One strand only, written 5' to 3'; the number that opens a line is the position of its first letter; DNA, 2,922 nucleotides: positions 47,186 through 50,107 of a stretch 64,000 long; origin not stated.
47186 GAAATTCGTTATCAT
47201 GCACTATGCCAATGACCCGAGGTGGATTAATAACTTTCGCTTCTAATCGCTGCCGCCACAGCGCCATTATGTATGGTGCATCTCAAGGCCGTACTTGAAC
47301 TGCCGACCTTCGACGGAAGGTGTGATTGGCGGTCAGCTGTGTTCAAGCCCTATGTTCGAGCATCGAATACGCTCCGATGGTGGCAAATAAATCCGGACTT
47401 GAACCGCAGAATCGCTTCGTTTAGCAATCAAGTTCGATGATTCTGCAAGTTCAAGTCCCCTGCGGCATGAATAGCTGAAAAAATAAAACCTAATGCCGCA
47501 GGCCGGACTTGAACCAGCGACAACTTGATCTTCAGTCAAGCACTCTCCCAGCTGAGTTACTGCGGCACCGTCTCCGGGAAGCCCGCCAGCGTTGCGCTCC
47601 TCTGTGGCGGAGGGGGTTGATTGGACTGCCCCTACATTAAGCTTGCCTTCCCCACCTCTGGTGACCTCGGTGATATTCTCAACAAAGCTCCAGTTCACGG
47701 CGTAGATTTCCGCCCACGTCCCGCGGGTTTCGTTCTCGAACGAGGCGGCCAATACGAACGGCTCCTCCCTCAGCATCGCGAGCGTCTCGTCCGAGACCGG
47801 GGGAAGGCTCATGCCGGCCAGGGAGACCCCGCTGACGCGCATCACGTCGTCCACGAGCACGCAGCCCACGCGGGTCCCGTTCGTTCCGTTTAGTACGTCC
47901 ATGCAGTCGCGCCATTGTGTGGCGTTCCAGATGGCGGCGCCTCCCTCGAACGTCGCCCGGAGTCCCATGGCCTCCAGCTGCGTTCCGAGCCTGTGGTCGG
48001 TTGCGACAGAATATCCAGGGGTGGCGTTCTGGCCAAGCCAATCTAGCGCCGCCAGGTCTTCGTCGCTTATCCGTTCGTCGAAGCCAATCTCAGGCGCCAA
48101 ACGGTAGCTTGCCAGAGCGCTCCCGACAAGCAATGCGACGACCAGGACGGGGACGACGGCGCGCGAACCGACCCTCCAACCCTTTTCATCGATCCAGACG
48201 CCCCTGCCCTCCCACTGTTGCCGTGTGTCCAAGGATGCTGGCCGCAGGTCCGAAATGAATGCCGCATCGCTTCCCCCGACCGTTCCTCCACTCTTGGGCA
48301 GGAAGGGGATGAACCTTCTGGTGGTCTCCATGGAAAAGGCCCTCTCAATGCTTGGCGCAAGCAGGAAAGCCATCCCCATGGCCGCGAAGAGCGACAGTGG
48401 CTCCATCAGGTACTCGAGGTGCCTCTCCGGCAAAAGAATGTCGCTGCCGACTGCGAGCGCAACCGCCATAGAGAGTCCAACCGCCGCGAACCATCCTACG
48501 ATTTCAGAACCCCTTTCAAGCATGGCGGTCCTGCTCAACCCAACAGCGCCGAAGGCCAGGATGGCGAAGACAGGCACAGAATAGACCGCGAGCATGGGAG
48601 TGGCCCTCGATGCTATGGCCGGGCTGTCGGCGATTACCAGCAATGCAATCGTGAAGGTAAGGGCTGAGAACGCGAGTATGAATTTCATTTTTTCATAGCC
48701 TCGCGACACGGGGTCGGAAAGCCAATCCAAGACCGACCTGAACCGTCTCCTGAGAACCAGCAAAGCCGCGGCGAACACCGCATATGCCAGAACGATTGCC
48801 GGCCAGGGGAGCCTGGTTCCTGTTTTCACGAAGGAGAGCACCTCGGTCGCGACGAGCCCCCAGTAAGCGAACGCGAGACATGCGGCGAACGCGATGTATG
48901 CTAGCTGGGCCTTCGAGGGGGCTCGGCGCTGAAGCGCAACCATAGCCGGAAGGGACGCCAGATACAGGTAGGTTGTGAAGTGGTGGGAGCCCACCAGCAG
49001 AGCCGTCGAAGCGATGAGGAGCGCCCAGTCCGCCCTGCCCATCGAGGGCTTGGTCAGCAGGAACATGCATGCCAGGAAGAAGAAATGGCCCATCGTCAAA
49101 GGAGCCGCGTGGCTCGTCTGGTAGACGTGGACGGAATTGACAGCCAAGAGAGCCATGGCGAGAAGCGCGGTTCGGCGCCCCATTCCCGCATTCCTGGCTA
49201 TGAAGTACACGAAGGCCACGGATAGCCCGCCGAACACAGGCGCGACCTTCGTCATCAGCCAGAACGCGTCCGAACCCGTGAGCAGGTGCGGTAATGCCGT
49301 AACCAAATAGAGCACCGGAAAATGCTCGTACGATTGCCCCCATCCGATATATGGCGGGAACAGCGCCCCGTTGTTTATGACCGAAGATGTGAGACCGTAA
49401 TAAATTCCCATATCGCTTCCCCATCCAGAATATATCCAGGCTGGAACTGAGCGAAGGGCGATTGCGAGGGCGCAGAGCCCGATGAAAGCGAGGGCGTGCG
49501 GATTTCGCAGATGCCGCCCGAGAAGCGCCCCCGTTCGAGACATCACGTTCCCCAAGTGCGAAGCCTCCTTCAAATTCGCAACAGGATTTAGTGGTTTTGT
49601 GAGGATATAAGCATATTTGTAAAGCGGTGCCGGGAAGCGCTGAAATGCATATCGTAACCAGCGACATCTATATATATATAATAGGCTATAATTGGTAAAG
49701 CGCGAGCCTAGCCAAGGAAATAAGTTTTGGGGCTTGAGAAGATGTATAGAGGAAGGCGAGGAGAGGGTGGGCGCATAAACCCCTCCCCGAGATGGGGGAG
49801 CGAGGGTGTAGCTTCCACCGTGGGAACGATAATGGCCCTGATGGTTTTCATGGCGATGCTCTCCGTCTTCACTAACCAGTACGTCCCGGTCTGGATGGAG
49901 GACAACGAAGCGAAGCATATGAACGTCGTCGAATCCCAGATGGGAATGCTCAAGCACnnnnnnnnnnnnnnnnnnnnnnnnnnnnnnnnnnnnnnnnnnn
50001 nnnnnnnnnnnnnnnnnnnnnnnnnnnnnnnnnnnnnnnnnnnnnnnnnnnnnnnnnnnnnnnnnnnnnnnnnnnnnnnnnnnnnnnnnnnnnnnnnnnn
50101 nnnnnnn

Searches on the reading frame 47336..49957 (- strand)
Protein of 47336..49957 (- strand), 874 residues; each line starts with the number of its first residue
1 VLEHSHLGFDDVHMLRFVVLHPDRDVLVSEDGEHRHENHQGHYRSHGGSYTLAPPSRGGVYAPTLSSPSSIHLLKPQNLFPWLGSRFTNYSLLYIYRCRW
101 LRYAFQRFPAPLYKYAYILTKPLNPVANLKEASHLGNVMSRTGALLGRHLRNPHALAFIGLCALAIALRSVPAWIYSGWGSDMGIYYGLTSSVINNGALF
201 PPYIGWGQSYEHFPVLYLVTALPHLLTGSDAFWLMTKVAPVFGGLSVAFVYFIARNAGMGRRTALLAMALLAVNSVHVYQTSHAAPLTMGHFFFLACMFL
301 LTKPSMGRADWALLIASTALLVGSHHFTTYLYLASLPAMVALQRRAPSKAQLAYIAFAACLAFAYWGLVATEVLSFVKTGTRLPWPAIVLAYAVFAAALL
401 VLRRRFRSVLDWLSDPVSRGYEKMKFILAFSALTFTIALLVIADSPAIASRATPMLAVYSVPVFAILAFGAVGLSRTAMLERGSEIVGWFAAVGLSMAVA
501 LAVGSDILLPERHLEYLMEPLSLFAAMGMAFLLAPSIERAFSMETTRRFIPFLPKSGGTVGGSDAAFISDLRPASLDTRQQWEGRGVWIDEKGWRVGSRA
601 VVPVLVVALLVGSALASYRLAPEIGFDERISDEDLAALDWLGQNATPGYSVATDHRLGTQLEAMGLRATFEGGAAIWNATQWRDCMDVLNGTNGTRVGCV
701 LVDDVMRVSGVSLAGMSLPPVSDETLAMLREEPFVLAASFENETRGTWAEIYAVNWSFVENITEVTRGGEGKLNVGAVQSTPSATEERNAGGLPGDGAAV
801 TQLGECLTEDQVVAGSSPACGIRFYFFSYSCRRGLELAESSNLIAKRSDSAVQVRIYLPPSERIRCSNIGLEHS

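Call 6: search_protein_families(library=pfam, proteins=[window:47336-49957:-], max_evalue=0.01)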
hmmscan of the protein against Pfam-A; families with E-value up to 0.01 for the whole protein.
window:47336-49957:- (874 aa): 1 family
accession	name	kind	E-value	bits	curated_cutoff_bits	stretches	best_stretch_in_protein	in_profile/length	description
PF02366.24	PMT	-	0.0075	16.3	22.7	1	199-318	48-171/245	Dolichyl-phosphate-mannose-protein mannosyltransferase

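Call 51: search_protein_families(library=ncbifam, proteins=[window:47336-49957:-], max_evalue=1)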
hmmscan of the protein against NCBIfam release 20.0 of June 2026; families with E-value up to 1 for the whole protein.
window:47336-49957:- (874 aa): 0 families
